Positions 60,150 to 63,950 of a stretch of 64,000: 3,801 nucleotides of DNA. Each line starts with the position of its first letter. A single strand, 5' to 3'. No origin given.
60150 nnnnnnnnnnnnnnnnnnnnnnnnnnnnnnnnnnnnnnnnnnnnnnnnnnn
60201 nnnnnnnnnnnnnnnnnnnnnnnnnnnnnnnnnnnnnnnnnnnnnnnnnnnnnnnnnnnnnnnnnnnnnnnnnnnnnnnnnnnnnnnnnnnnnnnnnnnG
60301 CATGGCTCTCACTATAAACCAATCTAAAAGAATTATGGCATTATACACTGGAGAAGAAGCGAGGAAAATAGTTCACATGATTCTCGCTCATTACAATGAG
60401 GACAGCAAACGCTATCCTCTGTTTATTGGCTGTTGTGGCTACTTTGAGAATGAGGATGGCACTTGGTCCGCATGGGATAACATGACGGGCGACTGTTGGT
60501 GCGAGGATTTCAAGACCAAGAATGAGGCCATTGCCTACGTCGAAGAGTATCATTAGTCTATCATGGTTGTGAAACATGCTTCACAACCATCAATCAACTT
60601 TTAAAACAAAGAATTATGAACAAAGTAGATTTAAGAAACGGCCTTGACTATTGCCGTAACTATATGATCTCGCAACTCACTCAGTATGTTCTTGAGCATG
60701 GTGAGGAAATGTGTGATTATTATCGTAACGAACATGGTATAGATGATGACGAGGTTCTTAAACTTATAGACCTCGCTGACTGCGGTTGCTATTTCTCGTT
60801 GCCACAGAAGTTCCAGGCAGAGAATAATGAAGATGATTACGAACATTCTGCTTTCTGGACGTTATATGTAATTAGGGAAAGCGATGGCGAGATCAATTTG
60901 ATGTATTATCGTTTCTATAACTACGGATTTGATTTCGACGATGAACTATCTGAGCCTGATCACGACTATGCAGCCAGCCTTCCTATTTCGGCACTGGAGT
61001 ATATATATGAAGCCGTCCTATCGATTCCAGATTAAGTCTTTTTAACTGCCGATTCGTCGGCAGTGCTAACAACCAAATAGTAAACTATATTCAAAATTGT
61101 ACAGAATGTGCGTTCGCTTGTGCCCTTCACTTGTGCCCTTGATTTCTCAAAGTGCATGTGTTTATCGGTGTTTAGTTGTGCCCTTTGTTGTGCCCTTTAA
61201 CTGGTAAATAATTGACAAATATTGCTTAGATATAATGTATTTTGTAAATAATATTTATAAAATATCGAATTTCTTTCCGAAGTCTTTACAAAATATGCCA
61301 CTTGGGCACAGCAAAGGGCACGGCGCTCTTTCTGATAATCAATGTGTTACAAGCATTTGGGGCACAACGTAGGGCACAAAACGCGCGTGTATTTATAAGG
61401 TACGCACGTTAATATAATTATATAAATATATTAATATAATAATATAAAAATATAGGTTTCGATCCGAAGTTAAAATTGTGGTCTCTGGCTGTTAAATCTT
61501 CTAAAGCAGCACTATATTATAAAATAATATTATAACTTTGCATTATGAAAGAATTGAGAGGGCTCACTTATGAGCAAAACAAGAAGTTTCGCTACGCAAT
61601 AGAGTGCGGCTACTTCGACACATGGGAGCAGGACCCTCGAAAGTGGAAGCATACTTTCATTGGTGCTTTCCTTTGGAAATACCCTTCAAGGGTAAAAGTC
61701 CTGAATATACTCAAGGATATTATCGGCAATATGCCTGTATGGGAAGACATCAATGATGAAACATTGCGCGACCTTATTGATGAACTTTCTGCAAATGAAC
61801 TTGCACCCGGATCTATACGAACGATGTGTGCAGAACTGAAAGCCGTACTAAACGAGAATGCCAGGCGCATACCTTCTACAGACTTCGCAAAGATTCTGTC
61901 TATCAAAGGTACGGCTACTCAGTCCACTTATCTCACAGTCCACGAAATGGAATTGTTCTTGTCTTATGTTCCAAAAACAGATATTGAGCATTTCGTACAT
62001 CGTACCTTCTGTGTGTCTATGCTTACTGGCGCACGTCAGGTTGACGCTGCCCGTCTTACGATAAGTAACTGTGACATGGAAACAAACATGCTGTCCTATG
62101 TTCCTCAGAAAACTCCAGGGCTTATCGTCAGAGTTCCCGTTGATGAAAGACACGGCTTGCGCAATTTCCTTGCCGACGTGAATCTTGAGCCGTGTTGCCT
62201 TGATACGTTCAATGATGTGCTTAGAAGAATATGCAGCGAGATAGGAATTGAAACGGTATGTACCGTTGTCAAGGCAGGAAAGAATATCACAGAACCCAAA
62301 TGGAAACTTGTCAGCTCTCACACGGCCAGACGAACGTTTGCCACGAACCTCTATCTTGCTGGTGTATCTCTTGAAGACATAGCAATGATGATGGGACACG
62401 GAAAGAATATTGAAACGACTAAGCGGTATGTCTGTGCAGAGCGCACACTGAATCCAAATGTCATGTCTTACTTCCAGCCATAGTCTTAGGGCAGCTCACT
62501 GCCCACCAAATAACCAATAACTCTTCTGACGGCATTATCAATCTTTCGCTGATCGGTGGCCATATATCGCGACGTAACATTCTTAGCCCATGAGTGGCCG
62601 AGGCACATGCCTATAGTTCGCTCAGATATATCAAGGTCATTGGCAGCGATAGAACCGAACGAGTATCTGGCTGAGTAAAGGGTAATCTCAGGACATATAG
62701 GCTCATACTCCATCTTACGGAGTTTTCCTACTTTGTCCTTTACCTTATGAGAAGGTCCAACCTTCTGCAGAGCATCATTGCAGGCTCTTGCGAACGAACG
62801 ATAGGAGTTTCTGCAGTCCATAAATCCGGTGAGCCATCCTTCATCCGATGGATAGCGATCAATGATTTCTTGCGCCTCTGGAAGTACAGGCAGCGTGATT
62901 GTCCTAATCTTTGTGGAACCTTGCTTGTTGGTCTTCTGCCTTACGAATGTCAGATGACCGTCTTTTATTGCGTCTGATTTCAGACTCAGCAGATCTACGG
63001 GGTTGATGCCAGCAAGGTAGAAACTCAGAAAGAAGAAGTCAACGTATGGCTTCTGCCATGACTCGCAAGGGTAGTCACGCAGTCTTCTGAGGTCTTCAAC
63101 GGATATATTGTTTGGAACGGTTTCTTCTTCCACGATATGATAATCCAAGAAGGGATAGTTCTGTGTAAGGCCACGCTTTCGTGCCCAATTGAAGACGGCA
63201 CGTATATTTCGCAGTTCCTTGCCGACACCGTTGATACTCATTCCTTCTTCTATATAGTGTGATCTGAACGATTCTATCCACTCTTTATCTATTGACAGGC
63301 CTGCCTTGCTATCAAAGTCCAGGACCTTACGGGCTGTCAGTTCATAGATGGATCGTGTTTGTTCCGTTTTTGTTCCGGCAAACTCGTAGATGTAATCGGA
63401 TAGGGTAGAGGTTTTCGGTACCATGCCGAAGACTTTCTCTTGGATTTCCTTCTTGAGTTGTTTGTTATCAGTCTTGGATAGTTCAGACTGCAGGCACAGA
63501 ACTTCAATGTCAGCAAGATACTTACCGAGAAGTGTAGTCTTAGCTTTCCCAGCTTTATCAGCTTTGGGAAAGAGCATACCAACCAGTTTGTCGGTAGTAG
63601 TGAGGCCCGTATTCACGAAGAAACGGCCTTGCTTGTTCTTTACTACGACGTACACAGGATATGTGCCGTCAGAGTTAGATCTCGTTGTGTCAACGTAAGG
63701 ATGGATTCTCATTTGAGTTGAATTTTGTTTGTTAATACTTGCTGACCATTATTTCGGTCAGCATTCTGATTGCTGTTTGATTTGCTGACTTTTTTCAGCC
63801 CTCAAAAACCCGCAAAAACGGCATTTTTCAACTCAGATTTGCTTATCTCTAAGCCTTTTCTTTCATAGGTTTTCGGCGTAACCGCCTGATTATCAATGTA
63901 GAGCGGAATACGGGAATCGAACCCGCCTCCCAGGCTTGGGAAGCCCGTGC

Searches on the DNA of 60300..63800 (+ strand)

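Call 15: search_dna_similar(query=window:60300-63800:+, collection=phages, mode=distant, max_rows=20)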
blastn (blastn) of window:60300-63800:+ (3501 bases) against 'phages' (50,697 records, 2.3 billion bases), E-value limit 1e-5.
No match.

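Call 59: search_rna_families(source=window, start=60900, end=61600, threshold=evalue, max_evalue=1)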
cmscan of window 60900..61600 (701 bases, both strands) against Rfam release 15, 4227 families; matches with E-value up to 1: 5.
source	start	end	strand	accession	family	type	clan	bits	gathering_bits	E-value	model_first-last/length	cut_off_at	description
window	61160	61340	+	RF03976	MIR898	Gene; miRNA;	-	24.7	75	0.0097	1-154/154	no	MIR898 microRNA precursor family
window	61521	61589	+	RF02780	PutA_thermometer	Cis-reg; thermoregulator;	-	19.6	51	0.75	1-72/72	no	PutA 5' UTR thermometer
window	61178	61321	+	RF04120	MIR5998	Gene; miRNA;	-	17.5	180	0.37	23-151/173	no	MIR5998 microRNA precursor family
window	61338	61446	+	RF02350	psRNA6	Gene; sRNA;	-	16.9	60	0.02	1-333/333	no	Nitrosomonas sRNA psRNA6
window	60900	60929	+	RF03010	mcrA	Gene; sRNA;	-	15.6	57.6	0.19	23-51/51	5'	mcrA RNA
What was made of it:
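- Tried and rejected: The miRNA-like hits only reflect the inverted arms (call 59).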

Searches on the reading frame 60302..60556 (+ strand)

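Call 9: search_protein_families(library=pfam, proteins=[window:60302-60556:+], max_evalue=0.01)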
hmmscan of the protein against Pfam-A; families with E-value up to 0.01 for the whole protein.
window:60302-60556:+ (84 aa): 0 families

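Call 10: search_protein_families(library=phrogs, proteins=[window:60302-60556:+], max_evalue=0.001)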
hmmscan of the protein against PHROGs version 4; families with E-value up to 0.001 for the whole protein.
window:60302-60556:+ (84 aa): 1 family
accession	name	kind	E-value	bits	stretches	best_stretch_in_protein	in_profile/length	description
phrog_37721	-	unknown function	1.3e-05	26.3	1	50-80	34-64/71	-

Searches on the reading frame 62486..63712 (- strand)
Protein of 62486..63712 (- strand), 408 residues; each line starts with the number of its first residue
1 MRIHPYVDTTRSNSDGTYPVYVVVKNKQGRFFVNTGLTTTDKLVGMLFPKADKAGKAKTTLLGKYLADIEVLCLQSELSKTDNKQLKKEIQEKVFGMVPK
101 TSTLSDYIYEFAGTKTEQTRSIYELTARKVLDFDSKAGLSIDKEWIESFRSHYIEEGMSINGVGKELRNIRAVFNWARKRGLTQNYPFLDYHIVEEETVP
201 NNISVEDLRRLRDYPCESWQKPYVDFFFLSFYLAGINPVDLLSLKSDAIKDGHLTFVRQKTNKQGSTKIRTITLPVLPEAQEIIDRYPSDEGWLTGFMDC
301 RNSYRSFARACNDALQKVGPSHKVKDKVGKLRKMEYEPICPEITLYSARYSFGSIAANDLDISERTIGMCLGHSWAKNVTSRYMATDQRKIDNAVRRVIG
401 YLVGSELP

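Call 9: search_protein_families(library=pfam, proteins=[window:62486-63712:-], max_evalue=0.01)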
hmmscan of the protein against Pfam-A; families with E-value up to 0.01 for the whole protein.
window:62486-63712:- (408 aa): 1 family
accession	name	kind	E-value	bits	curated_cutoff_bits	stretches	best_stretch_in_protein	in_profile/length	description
PF13102.12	Phage_int_SAM_5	-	1.5e-09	38.5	22.3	1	106-192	8-97/98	Phage integrase SAM-like domain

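Call 10: search_protein_families(library=phrogs, proteins=[window:62486-63712:-], max_evalue=0.001)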
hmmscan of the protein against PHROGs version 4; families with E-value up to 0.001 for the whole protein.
window:62486-63712:- (408 aa): 2 families
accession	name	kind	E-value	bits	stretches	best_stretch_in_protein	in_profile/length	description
phrog_1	-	integration and excision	6.1e-24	86.2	1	62-399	153-448/611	integrase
phrog_216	-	integration and excision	3.8e-09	37.1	1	167-397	19-235/301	integrase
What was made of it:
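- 62486..63712 (-): 408-aa phage integrase. PF13102 and phrog_1 (calls 9, 10).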
